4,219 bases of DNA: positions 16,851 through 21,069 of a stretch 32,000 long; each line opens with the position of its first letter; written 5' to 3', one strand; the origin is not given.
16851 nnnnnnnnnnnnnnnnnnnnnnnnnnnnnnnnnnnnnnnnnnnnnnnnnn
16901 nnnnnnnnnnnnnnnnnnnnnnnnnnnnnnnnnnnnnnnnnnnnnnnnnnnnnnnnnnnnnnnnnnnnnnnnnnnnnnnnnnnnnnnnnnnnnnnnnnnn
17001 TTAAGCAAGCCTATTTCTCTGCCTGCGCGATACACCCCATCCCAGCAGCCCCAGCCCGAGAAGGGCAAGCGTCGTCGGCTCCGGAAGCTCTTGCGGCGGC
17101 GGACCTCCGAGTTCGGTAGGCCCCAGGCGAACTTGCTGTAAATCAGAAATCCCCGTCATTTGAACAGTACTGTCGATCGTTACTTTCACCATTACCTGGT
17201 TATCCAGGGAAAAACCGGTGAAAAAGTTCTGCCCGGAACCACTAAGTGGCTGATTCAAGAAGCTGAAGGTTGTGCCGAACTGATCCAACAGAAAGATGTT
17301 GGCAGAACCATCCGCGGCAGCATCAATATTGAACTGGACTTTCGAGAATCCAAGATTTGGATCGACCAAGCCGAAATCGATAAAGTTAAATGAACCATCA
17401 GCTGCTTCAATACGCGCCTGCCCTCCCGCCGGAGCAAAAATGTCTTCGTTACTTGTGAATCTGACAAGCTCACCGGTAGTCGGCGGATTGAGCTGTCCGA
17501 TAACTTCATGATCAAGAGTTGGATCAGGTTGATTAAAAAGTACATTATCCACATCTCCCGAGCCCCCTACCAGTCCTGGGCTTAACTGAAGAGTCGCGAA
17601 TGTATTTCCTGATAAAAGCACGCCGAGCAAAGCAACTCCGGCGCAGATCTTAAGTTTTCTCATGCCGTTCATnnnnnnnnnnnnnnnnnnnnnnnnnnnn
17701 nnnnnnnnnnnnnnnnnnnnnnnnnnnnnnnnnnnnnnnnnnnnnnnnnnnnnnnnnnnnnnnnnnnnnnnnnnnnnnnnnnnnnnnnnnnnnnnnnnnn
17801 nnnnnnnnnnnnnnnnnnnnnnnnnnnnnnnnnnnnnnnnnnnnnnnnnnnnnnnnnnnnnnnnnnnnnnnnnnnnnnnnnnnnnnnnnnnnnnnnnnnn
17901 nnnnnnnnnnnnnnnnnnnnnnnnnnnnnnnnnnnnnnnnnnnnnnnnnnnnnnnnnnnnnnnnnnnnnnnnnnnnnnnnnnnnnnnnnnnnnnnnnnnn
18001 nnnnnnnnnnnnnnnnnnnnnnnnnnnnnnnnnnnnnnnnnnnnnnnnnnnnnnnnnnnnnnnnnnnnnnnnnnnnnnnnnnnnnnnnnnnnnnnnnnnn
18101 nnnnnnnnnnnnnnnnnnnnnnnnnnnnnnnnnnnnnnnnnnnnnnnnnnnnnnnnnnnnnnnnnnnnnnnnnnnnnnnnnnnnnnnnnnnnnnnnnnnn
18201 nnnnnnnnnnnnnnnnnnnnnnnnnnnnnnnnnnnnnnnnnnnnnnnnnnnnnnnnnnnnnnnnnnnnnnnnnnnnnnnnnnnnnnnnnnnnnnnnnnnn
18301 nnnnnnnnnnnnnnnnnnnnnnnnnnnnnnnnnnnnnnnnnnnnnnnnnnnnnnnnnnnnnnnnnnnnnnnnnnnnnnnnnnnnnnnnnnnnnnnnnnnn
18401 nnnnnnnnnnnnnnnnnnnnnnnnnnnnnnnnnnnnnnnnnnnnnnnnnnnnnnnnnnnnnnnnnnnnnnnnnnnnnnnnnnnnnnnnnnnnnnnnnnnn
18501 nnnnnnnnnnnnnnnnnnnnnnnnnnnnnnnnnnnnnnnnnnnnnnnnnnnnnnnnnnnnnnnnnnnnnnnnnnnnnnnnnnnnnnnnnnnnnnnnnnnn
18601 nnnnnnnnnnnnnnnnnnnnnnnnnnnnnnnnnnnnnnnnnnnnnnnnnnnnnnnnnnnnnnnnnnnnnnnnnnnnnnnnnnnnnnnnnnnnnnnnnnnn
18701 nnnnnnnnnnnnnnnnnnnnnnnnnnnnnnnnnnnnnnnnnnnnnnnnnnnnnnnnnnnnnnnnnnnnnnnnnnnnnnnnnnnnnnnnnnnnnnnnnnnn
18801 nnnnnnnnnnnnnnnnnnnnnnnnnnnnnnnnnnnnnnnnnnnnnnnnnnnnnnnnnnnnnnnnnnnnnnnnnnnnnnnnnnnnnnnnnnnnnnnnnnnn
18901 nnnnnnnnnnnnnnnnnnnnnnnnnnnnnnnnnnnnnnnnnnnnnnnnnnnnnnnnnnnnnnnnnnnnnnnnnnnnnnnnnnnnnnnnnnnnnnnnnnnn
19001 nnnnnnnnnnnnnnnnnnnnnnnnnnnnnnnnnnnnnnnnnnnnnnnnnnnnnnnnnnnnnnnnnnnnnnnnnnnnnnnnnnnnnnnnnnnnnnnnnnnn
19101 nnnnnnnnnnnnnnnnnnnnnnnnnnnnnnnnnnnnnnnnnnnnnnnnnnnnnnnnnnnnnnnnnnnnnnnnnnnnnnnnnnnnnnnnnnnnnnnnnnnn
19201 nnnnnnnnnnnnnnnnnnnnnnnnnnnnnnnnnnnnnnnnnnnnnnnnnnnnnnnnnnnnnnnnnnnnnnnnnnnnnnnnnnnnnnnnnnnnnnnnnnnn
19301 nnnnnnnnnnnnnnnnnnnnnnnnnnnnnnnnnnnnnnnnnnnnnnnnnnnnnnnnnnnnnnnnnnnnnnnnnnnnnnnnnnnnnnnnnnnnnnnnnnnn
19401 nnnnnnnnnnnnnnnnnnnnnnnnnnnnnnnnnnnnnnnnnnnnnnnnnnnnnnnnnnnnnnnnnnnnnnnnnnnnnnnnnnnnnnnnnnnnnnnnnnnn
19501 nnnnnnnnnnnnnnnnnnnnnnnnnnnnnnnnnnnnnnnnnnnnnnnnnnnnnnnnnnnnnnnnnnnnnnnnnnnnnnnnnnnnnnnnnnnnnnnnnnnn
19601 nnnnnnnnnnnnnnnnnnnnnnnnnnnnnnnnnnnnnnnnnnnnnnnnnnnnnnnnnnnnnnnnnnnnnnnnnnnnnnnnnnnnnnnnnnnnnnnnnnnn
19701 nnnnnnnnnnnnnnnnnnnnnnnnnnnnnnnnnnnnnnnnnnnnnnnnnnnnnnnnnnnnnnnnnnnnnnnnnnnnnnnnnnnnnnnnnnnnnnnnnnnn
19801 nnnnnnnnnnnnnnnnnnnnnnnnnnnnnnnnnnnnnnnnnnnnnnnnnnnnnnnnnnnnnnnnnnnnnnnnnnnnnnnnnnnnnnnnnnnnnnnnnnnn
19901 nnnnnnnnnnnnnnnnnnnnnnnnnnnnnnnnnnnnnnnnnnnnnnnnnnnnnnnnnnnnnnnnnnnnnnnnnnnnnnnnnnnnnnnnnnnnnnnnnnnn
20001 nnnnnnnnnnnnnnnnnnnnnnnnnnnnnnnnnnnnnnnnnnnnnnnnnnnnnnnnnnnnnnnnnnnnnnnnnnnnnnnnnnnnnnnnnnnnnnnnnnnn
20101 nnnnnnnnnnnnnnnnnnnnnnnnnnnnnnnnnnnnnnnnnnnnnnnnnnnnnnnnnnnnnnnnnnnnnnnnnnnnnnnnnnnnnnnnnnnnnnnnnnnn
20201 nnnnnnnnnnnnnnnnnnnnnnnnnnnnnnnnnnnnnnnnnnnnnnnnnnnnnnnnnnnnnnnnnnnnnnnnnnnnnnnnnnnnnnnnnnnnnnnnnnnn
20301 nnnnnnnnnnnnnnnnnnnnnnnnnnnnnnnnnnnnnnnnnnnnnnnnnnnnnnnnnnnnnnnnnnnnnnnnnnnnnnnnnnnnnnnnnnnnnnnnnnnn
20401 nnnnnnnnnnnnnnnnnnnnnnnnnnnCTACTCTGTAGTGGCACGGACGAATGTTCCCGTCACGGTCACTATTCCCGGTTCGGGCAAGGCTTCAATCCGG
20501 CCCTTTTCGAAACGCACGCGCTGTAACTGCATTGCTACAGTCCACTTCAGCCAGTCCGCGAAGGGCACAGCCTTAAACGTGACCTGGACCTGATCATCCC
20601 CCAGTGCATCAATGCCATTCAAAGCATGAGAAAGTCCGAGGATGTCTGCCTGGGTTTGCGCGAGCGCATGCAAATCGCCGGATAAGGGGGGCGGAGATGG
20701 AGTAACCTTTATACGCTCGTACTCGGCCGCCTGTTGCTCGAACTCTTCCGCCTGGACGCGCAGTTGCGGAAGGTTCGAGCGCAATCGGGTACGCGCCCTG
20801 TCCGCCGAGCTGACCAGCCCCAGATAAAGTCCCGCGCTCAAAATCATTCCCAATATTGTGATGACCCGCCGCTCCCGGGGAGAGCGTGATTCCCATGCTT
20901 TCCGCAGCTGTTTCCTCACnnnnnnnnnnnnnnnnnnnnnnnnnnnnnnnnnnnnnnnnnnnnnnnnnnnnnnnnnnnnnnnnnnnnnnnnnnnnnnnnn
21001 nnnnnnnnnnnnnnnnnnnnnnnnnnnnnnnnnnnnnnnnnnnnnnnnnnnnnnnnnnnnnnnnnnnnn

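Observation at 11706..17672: Three PEP-CTERM cargo genes, two of them sandwiched between the S8 paralogs, with no exosortase in the window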

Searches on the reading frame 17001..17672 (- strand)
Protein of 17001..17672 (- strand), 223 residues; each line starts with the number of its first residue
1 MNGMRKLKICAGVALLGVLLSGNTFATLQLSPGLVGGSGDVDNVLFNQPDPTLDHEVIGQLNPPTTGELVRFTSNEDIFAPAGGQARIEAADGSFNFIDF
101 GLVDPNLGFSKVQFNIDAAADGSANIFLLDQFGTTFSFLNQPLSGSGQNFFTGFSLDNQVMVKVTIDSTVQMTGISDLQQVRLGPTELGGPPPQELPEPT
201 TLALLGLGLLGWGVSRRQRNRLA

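Call 5: search_protein_families(library=ncbifam, proteins=[window:17001-17672:-], max_evalue=0.01)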
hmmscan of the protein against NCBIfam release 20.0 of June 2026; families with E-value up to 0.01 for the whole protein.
window:17001-17672:- (223 aa): 10 families
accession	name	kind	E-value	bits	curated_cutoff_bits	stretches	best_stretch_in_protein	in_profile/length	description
NF033554.9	floc_PepA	equivalog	1.4e-08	34.9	80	1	124-220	168-261/261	flocculation-associated PEP-CTERM protein PepA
NF041538.1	PEP_EDSA_1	subfamily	2.4e-06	27.4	100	1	196-219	284-307/307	EDSAP-1 family PEP-CTERM protein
NF038125.1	PEP_CTERM_THxN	subfamily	3.5e-06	26.8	85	1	196-219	223-246/246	THxN family PEP-CTERM protein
TIGR02595.1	PEP_CTERM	domain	1.4e-05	25.5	16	1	197-219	2-24/24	PEP-CTERM sorting domain-containing protein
NF041927.1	Xrt_dep_XDP1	equivalog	0.00025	21.1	125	1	190-219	213-242/242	exosortase-dependent surface protein XDP1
NF033947.0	PEP-cistern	hypoth_equivalog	0.00092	19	60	1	179-218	163-195/195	cistern family PEP-CTERM protein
NF038129.1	PEP_NF038129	equivalog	0.0021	17.9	65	1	132-219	117-194/194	NF038129 family PEP-CTERM protein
NF038120.1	PEP_CTERM_QFxxD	subfamily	0.0025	17.7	80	1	193-217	190-214/215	NF038120 family PEP-CTERM protein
NF038118.1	PEP_CTERM_CCXG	equivalog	0.0031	17.2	90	0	195-219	175-199/199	CCXG family PEP-CTERM protein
NF038124.1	PEP_CTERM_TLD_A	exception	0.0062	16.1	100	0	195-217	210-234/235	PEP_CTERM-anchored TLD domain-containing protein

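Call 6: search_protein_families(library=pfam, proteins=[window:17001-17672:-], max_evalue=0.01)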
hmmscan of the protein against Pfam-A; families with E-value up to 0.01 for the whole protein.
window:17001-17672:- (223 aa): 1 family
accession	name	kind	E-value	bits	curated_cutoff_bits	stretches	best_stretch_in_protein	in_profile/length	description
PF07589.16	PEP-CTERM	-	7.4e-07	29.5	20.7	1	197-217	3-24/24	PEP-CTERM motif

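Call 11: find_encoding_contigs(protein=window:17001-17672:-, flank=10000, max_places=10)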
Protein window:17001-17672:- (223 aa): 6 contigs read that carry it; 5 places shown.
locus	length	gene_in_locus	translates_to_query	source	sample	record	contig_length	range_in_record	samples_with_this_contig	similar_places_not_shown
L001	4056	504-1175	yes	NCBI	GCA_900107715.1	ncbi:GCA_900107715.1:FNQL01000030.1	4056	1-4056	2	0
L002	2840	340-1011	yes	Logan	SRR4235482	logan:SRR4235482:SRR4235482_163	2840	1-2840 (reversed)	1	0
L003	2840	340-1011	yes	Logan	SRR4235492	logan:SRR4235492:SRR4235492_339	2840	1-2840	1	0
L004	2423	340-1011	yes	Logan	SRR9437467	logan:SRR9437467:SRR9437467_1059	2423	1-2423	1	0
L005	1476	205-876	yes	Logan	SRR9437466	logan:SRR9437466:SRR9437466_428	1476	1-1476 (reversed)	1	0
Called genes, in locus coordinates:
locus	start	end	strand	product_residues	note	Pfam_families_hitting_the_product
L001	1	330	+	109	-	PF17957:Big_7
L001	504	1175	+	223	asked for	PF07589:PEP_exosort_dom (weak)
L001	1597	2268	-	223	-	PF07589:PEP_exosort_dom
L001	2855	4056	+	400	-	PF00082:Peptidase_S8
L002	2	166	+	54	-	?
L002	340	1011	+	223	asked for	PF07589:PEP_exosort_dom (weak)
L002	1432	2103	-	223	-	PF07589:PEP_exosort_dom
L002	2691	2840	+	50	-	?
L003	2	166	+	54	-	?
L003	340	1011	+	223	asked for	PF07589:PEP_exosort_dom (weak)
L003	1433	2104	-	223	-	PF07589:PEP_exosort_dom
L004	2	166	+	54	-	?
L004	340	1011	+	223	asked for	PF07589:PEP_exosort_dom (weak)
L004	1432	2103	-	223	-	PF07589:PEP_exosort_dom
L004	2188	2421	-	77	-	?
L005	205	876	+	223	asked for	PF07589:PEP_exosort_dom (weak)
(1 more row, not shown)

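Call 35: find_homologous_proteins(query=window:17001-17672:-, max_evalue=0.001)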
Query window:17001-17672:- (223 aa): 169 proteins with E <= 0.001 among 3580 candidates; the best 120 are listed.
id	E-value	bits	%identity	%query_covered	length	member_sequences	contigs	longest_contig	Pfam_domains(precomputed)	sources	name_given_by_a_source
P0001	6.7e-132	456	94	100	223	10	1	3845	PF07589.17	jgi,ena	-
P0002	3.4e-111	389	83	100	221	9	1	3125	PF07589.17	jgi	jgi:hypothetical protein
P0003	4.8e-110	385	84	100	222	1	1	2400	PF07589.17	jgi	jgi:hypothetical protein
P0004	4.2e-88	313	71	99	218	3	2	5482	PF07589.17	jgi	jgi:hypothetical protein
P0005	2.3e-83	298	68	100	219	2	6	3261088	PF07589.17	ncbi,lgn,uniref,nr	ncbi:PEP-CTERM sorting domain-containing protein [Nitrosospira lacus]|uniref:PEP-CTERM sorting domai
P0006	5.2e-80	287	65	99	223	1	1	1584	-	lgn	-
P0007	1.2e-79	285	66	89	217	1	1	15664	PF07589.17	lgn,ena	-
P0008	7.5e-79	283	66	90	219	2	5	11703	PF07589.17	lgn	-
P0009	5.7e-78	280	80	77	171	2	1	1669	-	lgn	-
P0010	1.7e-77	278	68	98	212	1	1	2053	PF07589.17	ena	-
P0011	2.0e-77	278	65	99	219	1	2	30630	PF07589.17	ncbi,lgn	-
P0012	1.8e-76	275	64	98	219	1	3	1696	PF07589.17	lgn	-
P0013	5.4e-72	260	64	89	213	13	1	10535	PF07589.17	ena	-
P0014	1.1e-70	256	63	99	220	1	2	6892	PF07589.17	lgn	-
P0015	1.3e-69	253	63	98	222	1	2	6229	-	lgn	-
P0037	1.9e-50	190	52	88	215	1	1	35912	-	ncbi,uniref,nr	ncbi:PEP-CTERM sorting domain-containing protein [Sabulicella glaciei]|uniref:PEP-CTERM sorting doma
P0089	8.3e-39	152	43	97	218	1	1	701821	PF07589.17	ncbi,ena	-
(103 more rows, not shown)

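Call 36: find_encoding_contigs(protein=P0005, flank=8000, max_places=2)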
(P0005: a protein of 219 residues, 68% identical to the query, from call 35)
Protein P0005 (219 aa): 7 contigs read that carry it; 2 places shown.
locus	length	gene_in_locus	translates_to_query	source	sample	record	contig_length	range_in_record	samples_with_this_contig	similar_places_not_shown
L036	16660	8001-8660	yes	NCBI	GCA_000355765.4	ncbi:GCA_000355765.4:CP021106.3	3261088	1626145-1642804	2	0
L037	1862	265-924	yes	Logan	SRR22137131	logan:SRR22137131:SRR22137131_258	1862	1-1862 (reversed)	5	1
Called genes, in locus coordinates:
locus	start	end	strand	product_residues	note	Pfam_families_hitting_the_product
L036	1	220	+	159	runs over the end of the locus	PF07963:N_methyl, PF08334:T2SSG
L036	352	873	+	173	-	PF07963:N_methyl, PF12019:GspH (weak)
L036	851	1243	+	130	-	PF07963:N_methyl, PF02501:T2SSI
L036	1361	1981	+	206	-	PF07963:N_methyl (weak), PF11612:T2SSJ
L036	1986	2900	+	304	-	PF21687:T2SSK_1st, PF03934:T2SSK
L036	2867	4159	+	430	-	PF05134:T2SSL, PF12693:GspL_C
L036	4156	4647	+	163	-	PF04612:T2SSM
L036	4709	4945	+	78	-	-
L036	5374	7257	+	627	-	PF00082:Peptidase_S8, PF17957:Big_7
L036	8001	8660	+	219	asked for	PF07589:PEP_exosort_dom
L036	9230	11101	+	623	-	PF00082:Peptidase_S8, PF17957:Big_7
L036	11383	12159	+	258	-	PF00050:Kazal_1, PF07648:Kazal_2 (faint)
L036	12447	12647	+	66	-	-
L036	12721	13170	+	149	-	PF00011:HSP20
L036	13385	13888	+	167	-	-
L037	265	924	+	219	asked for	PF07589:PEP_exosort_dom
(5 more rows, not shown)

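Call 37: find_encoding_contigs(protein=P0037, flank=8000, max_places=2)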
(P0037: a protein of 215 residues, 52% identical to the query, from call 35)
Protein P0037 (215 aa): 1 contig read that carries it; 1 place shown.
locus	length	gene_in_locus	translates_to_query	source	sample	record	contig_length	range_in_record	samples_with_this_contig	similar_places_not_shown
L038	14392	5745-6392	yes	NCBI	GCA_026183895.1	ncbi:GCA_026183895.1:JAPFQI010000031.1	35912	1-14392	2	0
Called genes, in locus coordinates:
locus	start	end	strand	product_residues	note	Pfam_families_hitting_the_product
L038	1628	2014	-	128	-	PF00072:Response_reg (weak)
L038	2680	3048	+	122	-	PF00072:Response_reg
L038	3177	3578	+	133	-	-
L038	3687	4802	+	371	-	PF16925:TetR_C_13 (weak), PF00132:Hexapep (faint)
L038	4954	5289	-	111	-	-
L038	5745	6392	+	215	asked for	-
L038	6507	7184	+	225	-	-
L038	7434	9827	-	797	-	PF04945:YHS, PF19335:HMBD, PF00122:E1-E2_ATPase, PF00702:Hydrolase, PF12710:HAD (faint), PF08282:Hydrolase_3 (faint)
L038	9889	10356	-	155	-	PF04214:DUF411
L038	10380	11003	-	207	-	PF03713:DUF305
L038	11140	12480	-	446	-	PF00672:HAMP, PF00512:HisKA (weak), PF13581:HATPase_c_2 (weak), PF02518:HATPase_c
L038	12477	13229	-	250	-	PF00072:Response_reg, PF00486:Trans_reg_C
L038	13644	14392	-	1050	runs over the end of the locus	PF00873:ACR_tran, PF03176:MMPL (faint), PF02355:SecD_SecF_C (faint)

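Call 38: find_encoding_contigs(protein=P0089, flank=8000, max_places=2)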
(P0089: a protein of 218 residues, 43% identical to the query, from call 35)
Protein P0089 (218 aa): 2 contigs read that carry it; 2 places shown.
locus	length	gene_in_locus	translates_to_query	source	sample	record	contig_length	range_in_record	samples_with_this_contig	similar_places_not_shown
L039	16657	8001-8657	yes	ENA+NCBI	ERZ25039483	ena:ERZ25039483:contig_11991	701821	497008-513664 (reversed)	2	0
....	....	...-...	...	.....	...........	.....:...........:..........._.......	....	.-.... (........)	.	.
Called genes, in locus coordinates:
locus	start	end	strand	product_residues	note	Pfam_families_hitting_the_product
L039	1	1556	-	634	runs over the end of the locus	PF13292:DXP_synthase_N, PF00456:Transketolase_N, PF02775:TPP_enzyme_C (weak), PF02779:Transket_pyr, PF02780:Transketolase_C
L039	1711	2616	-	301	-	PF00348:polyprenyl_synt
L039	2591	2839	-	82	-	PF02609:Exonuc_VII_S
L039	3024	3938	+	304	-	PF02899:Phage_int_SAM_1, PF00589:Phage_integrase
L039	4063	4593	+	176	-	PF00227:Proteasome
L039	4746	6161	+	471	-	PF00004:AAA (weak), PF07728:AAA_5 (weak), PF00004:AAA (weak), PF07724:AAA_2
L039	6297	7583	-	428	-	PF03952:Enolase_N, PF00113:Enolase_C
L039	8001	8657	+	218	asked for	PF07589:PEP_exosort_dom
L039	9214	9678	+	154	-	-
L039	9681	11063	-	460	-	PF13742:tRNA_anti_2, PF01336:tRNA_anti-codon, PF02601:Exonuc_VII_L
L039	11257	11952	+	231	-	PF09976:TPR_21, PF13432:TPR_16 (faint)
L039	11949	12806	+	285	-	PF02569:Pantoate_ligase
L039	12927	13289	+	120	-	PF02261:Asp_decarbox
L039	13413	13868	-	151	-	PF00011:HSP20, PF17886:ArsA_HSP20 (weak)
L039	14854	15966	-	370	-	PF21016:RlmN_N, PF04055:Radical_SAM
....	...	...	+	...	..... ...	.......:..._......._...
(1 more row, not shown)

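Call 68: predict_structure(alignment_id=A2)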
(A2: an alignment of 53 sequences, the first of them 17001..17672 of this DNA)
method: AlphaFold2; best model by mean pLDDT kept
length: 223 residues; sequences in the alignment: 53
mean_pLDDT: 84.2   pTM: 0.72
mean pLDDT of the five models: 84.2, 82.9, 81.5, 80.8, 80.0
residues with pLDDT >= 90: 123; 70-90: 50; 50-70: 49; < 50: 1
segments of 3 or more residues with pLDDT < 50: none
pLDDT, mean of each block of 10 residues (from residue 1): 55 61 72 83 69 88 78 95 85 96 92 96 97 95 97 91 97 90 70 66 90 91 78
secondary structure, 60 per line:
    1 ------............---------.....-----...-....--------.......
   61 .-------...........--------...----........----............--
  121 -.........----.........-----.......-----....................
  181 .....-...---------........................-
elements in order: H7-18 E28-32 E42-45 E54-61 E69-79 E88-90 E95-102 E107-118 E122-130 E135-143 E149-155 E161-185 H199-222
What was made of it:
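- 17001..17672 (-): PEP3: a PEP-CTERM protein of 223 aa with a jelly-roll beta-sandwich passenger domain that weakly resembles carbohydrate-binding modules. Model pLDDT 84 (call 68).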

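Call 75: fold_search(model_id=the predicted structure, library=pdb)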
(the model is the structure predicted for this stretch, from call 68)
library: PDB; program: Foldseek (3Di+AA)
matches with E <= 10: 1566; with E <= 0.001: 3
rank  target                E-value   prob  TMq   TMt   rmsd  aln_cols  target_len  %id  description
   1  9cyn_A                4.5e-04  0.98  0.26  0.27  15.2       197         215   11  Flagellar filament sheath protein FlaA1 (released 2026-03-18)
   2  4bj0_A                8.0e-04  0.99  0.26  0.33  13.8       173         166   16  Xyloglucan binding module (CBM4-2 X2-L110F) in complex with branched xyloses (released 2014-04-23)
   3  9cyn_C                9.8e-04  0.94  0.25  0.26  16.0       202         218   12  Flagellar filament sheath protein FlaA1 (released 2026-03-18)
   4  1w90_B                1.0e-03  0.92  0.21  0.28  12.4       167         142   10  CBM29-2 mutant D114A: Probing the Mechanism of Ligand Recognition by Family 29 Carbohydrate Binding Modules (released 2005-03-18)
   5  1gwk_A                1.2e-03  0.95  0.22  0.31  12.2       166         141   10  Carbohydrate binding module family29 (released 2003-03-20)
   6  1w8w_B                1.2e-03  0.94  0.22  0.30  12.2       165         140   12  CBM29-2 mutant Y46A: Probing the Mechanism of Ligand Recognition by Family 29 Carbohydrate Binding Modules (released 2005-03-22)
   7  9cyn_B                1.8e-03  0.85  0.24  0.25  15.7       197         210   11  Flagellar filament sheath protein FlaA1 (released 2026-03-18)
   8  9dtp_C                1.9e-03  0.99  0.31  0.14   8.0       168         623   11  GlfT2 from Nocardia brasiliensis (released 2025-10-08)
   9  1oh3_A                2.1e-03  0.90  0.21  0.30  12.3       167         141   10  E78R mutant of a carbohydrate binding module family 29 (released 2004-05-27)
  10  1w8z_B                2.2e-03  0.97  0.23  0.34  12.3       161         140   12  CBM29-2 mutant K85A: Probing the Mechanism of Ligand Recognition by Family 29 Carbohydrate Binding Modules (released 2005-03-22)
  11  3jxs_A                2.3e-03  0.96  0.27  0.35  13.8       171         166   16  Crystal structure of XG34, an evolved xyloglucan binding CBM (released 2009-10-27)
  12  1w8z_A                2.3e-03  0.85  0.21  0.28  12.4       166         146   10  CBM29-2 mutant K85A: Probing the Mechanism of Ligand Recognition by Family 29 Carbohydrate Binding Modules (released 2005-03-22)
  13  1gwl_A                2.5e-03  0.90  0.22  0.30  12.1       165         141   10  Carbohydrate binding module family29 complexed with mannohexaose (released 2003-03-20)
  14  1w9f_A                3.1e-03  0.99  0.28  0.40   9.1       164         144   10  CBM29-2 mutant R112A: Probing the Mechanism of Ligand Recognition by Family 29 Carbohydrate Binding Modules (released 2005-03-22)
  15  1k42_MODEL_1_A        3.1e-03  0.96  0.27  0.33  11.9       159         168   12  The Solution Structure of the CBM4-2 Carbohydrate Binding Module from a Thermostable Rhodothermus marinus Xyla (released 2002-05-29)
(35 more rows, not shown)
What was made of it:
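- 17001..17672 (-): Foldseek matches CBM4, CBM29 and CBM35 at E 4e-4 to 5e-3 (call 75).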

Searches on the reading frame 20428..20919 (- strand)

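Call 5: search_protein_families(library=ncbifam, proteins=[window:20428-20919:-], max_evalue=0.01)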
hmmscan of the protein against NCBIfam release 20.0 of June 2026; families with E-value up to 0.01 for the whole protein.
window:20428-20919:- (163 aa): 0 families

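Call 6: search_protein_families(library=pfam, proteins=[window:20428-20919:-], max_evalue=0.01)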
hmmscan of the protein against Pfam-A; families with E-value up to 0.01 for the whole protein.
window:20428-20919:- (163 aa): 1 family
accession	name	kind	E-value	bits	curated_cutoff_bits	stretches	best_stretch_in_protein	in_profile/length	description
PF04612.17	T2SSM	-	2.8e-41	141.8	27.8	1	3-160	2-159/160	Type II secretion system (T2SS), protein M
